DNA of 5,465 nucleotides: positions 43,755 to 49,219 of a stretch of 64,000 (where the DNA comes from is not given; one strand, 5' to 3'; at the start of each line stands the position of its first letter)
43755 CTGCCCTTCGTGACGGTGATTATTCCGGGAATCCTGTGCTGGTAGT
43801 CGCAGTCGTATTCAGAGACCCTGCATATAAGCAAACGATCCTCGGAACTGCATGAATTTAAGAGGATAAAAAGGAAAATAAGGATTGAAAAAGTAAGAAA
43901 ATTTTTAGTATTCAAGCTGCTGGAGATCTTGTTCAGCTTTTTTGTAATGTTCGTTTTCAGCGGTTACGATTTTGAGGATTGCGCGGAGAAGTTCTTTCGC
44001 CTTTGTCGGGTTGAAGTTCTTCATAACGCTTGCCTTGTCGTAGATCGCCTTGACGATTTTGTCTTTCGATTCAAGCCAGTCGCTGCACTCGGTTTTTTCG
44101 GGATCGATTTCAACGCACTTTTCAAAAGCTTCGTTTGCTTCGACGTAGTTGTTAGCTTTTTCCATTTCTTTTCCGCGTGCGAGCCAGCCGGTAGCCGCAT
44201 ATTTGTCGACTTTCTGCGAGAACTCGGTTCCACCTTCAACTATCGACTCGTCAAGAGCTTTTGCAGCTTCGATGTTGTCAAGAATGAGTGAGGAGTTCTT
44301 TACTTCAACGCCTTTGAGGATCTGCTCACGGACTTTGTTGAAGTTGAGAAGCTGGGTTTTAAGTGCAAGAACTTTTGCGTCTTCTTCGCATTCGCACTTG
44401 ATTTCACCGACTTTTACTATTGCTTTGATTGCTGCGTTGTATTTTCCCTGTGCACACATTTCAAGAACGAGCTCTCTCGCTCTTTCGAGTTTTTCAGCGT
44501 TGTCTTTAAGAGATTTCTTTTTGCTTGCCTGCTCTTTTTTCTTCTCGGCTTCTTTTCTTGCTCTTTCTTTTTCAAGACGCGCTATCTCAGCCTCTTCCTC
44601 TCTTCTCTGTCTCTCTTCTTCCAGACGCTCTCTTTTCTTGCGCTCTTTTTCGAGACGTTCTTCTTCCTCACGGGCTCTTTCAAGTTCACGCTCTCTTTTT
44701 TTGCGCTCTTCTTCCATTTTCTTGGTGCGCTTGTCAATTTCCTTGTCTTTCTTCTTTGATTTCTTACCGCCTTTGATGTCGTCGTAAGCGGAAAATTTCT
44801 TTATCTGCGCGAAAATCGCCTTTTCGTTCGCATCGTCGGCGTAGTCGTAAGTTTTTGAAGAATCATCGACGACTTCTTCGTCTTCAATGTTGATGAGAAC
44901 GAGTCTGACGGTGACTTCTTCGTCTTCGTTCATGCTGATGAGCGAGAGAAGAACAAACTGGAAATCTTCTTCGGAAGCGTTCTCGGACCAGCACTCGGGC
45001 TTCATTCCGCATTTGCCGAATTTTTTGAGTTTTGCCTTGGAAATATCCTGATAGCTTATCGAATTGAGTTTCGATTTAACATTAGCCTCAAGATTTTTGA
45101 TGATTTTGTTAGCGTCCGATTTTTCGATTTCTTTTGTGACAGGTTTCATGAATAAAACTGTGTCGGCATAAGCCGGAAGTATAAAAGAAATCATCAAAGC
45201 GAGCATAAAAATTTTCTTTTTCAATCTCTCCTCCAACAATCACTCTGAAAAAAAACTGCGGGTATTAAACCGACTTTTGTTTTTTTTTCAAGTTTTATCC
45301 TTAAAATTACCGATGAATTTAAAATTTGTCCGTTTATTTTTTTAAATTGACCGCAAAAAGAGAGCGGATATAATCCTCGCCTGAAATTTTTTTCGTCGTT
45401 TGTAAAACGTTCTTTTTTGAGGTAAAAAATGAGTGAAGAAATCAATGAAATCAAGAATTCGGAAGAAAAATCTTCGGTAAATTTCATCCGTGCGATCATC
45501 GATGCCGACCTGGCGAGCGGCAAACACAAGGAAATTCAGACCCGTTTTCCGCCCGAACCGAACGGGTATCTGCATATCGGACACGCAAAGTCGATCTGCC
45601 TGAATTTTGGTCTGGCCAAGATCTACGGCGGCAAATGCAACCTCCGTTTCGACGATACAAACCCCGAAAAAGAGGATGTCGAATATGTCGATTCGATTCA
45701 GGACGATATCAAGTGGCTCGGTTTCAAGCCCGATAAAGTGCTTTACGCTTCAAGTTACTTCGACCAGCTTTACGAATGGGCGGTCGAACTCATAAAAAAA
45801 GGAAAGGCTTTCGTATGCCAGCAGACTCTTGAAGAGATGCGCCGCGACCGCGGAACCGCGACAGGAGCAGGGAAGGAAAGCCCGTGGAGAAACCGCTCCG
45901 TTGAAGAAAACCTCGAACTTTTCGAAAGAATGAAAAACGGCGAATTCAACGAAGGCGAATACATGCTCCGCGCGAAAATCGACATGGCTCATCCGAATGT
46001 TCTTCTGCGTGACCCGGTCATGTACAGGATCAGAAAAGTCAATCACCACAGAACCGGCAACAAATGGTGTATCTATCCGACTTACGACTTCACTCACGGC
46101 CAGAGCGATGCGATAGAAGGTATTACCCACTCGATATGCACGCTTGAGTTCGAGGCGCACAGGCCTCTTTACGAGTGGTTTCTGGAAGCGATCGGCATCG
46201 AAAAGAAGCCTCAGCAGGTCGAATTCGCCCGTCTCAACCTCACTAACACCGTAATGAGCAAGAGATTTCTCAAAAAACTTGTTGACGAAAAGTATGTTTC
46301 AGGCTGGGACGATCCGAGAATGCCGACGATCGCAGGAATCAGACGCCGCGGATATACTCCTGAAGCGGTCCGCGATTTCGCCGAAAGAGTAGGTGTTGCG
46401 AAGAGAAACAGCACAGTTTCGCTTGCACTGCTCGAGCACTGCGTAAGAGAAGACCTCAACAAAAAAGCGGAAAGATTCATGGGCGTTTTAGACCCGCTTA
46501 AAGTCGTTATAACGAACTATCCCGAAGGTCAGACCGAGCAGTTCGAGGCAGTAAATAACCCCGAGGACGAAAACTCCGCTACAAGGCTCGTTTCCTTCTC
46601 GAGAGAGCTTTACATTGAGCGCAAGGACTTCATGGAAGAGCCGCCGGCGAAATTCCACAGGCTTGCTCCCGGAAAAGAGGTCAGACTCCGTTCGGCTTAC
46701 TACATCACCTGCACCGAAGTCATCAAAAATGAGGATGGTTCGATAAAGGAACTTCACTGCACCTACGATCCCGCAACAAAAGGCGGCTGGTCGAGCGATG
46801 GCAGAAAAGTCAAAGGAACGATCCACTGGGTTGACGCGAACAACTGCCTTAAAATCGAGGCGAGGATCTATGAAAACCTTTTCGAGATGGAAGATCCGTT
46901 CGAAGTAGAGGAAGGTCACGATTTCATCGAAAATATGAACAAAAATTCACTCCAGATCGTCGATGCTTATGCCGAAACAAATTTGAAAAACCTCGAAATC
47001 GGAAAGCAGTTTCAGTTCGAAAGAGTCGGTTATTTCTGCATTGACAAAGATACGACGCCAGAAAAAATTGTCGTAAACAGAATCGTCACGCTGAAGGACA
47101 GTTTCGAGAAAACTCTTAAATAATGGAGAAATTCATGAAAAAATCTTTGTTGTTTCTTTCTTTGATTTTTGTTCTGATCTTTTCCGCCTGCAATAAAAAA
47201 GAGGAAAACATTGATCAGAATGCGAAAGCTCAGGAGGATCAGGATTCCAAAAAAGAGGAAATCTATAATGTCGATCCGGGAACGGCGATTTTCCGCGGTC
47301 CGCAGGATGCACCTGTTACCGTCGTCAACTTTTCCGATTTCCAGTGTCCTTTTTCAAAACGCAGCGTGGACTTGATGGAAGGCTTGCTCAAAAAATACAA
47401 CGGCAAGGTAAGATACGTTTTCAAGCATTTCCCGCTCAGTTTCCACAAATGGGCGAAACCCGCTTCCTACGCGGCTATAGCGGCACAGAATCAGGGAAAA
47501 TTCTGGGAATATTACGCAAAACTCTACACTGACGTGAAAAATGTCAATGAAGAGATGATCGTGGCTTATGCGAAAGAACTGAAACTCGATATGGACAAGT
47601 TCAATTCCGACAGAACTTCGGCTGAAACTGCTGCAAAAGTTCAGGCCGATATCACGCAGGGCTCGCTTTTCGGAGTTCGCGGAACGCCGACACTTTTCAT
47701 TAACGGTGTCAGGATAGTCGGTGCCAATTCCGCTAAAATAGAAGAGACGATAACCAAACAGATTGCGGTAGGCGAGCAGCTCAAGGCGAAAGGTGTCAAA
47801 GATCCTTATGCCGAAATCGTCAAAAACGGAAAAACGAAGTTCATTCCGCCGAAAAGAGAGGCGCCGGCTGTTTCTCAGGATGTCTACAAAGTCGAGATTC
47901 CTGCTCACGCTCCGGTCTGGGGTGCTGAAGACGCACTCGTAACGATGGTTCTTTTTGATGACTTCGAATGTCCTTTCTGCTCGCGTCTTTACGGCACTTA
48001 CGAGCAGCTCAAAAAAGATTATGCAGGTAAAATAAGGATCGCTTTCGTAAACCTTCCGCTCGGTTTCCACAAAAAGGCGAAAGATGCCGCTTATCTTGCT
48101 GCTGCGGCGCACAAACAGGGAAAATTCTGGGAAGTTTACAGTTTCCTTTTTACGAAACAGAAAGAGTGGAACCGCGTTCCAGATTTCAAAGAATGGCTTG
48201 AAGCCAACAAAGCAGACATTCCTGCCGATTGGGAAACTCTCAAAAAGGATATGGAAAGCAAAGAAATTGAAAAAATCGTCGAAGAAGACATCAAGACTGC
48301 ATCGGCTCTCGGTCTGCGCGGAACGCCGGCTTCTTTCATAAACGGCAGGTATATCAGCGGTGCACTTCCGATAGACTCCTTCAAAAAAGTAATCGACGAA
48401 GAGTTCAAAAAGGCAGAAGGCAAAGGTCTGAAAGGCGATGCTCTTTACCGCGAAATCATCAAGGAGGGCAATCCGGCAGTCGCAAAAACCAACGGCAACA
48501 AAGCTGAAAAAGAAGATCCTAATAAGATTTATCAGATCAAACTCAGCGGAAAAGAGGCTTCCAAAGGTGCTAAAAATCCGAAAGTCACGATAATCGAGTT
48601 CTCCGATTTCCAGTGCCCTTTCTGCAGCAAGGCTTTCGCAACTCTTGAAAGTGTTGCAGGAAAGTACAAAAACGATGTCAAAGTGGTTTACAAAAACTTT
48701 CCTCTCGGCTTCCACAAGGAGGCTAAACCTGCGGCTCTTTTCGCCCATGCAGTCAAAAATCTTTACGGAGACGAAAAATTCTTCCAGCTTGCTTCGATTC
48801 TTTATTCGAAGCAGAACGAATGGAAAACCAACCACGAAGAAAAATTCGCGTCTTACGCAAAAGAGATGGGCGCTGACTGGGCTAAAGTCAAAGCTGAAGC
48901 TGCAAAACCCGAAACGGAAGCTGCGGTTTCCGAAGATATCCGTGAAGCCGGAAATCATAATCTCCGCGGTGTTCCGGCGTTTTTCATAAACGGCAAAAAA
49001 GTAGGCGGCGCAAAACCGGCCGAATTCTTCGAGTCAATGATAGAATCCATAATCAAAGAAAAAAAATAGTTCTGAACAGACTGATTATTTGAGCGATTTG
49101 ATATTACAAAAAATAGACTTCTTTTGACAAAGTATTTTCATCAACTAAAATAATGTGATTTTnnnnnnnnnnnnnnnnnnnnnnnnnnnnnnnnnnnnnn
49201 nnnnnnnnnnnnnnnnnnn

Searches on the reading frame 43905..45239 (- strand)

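Call 50: search_protein_families(library=pfam, proteins=[window:43905-45239:-], max_evalue=0.00001)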
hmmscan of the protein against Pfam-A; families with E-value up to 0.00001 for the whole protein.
window:43905-45239:- (444 aa): 1 family
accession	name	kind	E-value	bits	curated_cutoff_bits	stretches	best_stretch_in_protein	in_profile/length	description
PF07719.23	TPR_2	-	8.4e-07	29.1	27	0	349-381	1-33/34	Tetratricopeptide repeat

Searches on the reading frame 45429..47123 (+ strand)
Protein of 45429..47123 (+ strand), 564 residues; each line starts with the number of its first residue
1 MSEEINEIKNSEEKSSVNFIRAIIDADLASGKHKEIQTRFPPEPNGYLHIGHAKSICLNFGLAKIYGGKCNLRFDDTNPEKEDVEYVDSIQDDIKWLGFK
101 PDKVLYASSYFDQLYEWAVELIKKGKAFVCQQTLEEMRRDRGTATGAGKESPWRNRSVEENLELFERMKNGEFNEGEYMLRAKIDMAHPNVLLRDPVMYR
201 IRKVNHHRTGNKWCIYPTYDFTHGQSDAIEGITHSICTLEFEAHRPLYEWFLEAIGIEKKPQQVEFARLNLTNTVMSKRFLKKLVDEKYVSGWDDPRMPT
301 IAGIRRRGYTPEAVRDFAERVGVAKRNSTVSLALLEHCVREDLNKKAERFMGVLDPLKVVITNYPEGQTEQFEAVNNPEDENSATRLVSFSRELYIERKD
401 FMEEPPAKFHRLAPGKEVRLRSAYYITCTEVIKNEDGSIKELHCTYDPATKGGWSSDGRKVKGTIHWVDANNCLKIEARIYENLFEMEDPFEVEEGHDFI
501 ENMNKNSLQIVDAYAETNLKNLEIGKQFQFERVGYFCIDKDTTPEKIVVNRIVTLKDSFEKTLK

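Call 51: search_protein_families(library=pfam, proteins=[window:45429-47123:+], max_evalue=0.00001)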
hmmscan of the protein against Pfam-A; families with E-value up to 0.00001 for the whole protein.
window:45429-47123:+ (564 aa): 3 families
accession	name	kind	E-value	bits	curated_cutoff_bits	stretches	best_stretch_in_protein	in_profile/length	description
PF00749.27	tRNA-synt_1c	-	6.9e-115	383.7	23.4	1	35-344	1-313/314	tRNA synthetases class I (E and Q), catalytic domain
PF03950.23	tRNA-synt_1c_C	-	9.4e-30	103.1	23.9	1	347-447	1-91/91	tRNA synthetases class I (E and Q), anti-codon binding domain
PF20974.2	tRNA-synt_1c_C2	-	1.7e-20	73.9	23.9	1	464-539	1-69/69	tRNA synthetases class I (E and Q), anti-codon binding domain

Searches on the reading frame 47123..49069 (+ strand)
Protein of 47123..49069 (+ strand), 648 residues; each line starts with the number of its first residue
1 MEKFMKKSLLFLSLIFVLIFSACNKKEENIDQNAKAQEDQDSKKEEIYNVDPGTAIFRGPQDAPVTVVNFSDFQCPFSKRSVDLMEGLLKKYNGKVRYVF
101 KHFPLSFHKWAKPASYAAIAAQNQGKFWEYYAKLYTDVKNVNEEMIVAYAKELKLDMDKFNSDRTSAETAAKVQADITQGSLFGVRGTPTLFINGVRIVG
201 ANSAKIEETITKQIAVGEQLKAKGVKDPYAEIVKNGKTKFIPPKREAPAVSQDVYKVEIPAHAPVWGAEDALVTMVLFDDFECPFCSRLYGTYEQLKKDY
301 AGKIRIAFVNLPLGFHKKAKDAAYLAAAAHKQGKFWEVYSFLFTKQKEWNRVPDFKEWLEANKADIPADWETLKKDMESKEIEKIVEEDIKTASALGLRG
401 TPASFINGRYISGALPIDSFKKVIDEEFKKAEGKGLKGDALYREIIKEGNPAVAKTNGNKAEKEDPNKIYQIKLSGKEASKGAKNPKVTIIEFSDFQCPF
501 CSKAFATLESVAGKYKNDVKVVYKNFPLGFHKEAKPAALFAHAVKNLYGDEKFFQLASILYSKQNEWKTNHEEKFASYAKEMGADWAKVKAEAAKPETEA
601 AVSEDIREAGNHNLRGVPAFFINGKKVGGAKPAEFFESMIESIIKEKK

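Call 51: search_protein_families(library=pfam, proteins=[window:47123-49069:+], max_evalue=0.00001)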
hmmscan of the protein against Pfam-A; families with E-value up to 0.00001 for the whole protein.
window:47123-49069:+ (648 aa): 6 families
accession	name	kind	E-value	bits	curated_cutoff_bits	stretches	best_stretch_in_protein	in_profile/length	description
PF13462.12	Thioredoxin_4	-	2.2e-80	269.1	23.2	3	264-426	6-165/165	Thioredoxin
PF01323.26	DSBA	-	2.2e-51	174.8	25.6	3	489-640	1-190/191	DSBA-like thioredoxin domain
PF13098.12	Thioredoxin_2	-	1.8e-12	47.9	27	0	273-423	7-103/104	Thioredoxin-like domain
PF13743.12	Thioredoxin_5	-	2.6e-12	47.3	27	0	134-193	103-163/186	Thioredoxin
PF00462.30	Glutaredoxin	-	6.7e-08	33.1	22.9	0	496-511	7-22/60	Glutaredoxin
PF13192.12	Thioredoxin_3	-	1.4e-07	31.9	24.8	0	594-627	25-60/76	Thioredoxin domain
